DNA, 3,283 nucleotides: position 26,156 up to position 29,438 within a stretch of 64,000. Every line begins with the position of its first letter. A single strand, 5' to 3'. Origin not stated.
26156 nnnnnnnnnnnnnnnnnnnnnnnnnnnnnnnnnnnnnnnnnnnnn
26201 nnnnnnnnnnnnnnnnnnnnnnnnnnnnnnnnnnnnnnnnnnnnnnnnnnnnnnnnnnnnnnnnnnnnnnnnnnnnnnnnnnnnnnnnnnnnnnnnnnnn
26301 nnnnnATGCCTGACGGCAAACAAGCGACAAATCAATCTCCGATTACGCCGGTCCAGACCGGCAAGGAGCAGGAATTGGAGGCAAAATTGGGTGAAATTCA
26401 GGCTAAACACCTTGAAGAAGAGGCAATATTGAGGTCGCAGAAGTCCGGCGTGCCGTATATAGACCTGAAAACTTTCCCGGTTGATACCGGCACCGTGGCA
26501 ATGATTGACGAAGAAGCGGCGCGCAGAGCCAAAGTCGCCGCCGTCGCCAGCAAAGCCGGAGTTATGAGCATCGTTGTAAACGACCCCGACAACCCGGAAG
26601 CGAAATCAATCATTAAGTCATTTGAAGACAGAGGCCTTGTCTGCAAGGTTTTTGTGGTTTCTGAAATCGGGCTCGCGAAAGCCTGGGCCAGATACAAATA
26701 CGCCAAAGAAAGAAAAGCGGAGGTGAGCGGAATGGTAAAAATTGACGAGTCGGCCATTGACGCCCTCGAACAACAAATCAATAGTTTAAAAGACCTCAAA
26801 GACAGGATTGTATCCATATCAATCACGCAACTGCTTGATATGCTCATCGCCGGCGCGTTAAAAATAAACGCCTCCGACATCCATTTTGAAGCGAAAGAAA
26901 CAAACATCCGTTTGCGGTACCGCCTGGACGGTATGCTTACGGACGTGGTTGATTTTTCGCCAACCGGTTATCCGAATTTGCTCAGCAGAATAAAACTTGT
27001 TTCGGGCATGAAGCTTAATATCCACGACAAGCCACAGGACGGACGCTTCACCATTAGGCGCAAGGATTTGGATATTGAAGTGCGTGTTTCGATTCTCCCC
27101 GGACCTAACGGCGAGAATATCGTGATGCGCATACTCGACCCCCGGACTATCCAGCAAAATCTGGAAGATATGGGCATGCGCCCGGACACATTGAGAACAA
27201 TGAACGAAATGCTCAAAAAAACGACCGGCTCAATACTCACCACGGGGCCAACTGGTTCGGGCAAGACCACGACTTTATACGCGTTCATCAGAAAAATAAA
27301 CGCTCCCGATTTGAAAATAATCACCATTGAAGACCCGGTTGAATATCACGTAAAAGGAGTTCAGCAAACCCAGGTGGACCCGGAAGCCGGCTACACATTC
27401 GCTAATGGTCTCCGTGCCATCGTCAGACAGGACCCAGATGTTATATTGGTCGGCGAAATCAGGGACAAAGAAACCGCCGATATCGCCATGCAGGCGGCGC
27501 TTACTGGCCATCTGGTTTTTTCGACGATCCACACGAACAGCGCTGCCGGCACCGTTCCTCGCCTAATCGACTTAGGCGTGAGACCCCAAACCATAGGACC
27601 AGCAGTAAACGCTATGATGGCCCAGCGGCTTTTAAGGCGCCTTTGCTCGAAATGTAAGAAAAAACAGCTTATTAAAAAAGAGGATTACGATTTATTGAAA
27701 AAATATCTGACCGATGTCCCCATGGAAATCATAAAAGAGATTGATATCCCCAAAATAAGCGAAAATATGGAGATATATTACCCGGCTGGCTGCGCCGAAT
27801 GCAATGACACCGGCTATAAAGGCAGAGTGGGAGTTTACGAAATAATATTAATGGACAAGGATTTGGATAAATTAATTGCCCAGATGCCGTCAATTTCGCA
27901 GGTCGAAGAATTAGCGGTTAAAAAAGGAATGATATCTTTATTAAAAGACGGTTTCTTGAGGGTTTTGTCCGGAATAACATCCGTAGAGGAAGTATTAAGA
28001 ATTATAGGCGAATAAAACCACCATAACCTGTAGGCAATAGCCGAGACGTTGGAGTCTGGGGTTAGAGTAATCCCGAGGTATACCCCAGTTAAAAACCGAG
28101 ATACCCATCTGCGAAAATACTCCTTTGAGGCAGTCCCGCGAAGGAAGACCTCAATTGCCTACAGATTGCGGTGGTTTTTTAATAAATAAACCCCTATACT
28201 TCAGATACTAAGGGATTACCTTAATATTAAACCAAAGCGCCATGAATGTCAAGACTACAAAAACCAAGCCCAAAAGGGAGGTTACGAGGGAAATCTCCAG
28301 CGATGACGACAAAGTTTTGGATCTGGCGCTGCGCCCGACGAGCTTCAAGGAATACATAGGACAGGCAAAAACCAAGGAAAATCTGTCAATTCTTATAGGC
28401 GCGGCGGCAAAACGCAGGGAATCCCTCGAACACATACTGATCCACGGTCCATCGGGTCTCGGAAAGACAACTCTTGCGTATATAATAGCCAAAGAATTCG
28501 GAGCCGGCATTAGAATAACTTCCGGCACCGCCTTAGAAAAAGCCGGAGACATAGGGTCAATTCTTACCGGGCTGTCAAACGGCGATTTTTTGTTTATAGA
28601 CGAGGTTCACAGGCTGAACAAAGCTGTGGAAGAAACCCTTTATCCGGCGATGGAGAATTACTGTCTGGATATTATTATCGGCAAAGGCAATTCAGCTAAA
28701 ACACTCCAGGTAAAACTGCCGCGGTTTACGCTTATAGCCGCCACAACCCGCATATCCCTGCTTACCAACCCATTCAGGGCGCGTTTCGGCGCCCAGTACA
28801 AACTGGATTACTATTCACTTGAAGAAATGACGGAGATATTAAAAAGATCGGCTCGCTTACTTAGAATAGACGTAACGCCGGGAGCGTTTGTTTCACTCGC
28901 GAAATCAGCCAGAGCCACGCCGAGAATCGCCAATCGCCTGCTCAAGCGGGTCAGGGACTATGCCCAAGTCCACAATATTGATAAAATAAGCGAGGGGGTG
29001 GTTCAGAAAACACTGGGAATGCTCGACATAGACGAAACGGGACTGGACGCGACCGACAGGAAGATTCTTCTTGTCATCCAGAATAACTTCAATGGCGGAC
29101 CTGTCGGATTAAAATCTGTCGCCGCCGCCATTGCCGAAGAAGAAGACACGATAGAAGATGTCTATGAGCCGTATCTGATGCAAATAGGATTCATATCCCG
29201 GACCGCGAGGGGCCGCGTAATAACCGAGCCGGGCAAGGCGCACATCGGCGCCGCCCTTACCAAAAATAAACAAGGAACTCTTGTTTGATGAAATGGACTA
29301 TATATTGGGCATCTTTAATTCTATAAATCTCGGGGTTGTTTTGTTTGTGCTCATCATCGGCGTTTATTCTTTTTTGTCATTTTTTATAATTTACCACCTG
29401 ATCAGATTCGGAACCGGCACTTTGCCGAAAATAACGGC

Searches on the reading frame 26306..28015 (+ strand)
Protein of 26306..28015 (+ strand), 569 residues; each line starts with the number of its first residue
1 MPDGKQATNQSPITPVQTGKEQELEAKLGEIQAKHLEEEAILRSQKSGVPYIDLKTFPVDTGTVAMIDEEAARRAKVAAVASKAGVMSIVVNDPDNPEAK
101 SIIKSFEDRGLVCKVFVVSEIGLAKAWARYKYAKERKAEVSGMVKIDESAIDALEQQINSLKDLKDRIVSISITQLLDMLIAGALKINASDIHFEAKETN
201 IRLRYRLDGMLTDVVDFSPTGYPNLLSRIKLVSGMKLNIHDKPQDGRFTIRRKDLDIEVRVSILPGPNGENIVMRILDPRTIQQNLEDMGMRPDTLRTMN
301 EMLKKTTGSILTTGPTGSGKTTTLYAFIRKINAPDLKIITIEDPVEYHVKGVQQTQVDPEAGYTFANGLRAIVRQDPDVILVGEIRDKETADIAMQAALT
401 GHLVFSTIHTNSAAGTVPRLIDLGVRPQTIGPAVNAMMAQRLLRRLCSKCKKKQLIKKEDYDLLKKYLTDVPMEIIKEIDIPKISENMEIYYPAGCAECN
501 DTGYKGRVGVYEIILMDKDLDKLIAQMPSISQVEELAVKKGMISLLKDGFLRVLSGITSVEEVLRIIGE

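Call 5: search_protein_families(library=pfam, proteins=[window:26306-28015:+], max_evalue=0.01)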
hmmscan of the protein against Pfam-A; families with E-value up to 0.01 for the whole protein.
window:26306-28015:+ (569 aa): 6 families
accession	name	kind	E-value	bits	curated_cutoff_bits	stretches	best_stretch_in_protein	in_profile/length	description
PF00437.27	T2SSE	-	1.9e-119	399.1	24.9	1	172-565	7-370/370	Type II/IV secretion system protein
PF05157.20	MshEN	-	8.4e-07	29.3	23.1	1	48-130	2-83/90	MshEN domain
PF25199.1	nSTAND_NTPase5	-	0.0015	18.8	34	0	305-349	39-84/145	Novel STAND NTPase 5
PF13401.12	AAA_22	-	0.0062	17.3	27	0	305-344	3-42/130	AAA domain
PF20720.3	nSTAND3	-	0.0074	16.4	27.2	0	296-346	7-56/155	Novel STAND NTPase 3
PF12775.13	AAA_7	-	0.0074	16.3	25.8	0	299-342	25-68/181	P-loop containing dynein motor region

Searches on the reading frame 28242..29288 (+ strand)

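Call 5: search_protein_families(library=pfam, proteins=[window:28242-29288:+], max_evalue=0.01)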
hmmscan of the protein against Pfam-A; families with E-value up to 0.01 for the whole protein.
window:28242-29288:+ (348 aa): 17 families
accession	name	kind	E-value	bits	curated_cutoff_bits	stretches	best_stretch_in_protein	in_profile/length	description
PF05496.18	RuvB_N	-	1e-67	227.3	27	1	30-188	1-159/159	Holliday junction DNA helicase RuvB P-loop domain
PF05491.19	RuvB_C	-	4.6e-25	87.8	24.7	1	265-335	1-71/72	RuvB C-terminal winged helix domain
PF17864.7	AAA_lid_4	-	1.5e-24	86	27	1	191-264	1-74/74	RuvB AAA lid domain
PF00004.35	AAA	-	3.8e-16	60.2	21.2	1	65-189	1-130/131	ATPase family associated with various cellular activities (AAA)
PF07728.20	AAA_5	-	3.4e-07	30.8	22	1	64-181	1-138/139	AAA domain (dynein-related subfamily)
PF06068.19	TIP49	-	2.4e-06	27.4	23.8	1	37-94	25-82/347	TIP49 P-loop domain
PF00158.32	Sigma54_activat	-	0.00013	22.1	20.2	0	50-84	10-44/168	Sigma-54 interaction domain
PF13173.12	AAA_14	-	0.00017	22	27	1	65-131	5-80/129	AAA domain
PF13191.12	AAA_16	-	0.0003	21.7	32.6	1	47-87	11-49/167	AAA ATPase domain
PF20720.3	nSTAND3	-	0.00086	19.5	27.2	1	55-88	10-43/155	Novel STAND NTPase 3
PF13401.12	AAA_22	-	0.0013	19.5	27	0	64-80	7-23/130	AAA domain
PF01078.27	Mg_chelatase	-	0.0017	18.2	20.3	0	35-82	2-42/207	Magnesium chelatase, subunit ChlI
PF00910.28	RNA_helicase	-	0.0022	18.9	21.5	1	65-135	1-73/105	RNA helicase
PF04851.21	ResIII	-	0.0024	18.2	22.5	0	56-86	17-47/164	Type III restriction enzyme, res subunit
PF02367.23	TsaE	-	0.0047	17.3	26.6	0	54-96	13-55/128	Threonylcarbamoyl adenosine biosynthesis protein TsaE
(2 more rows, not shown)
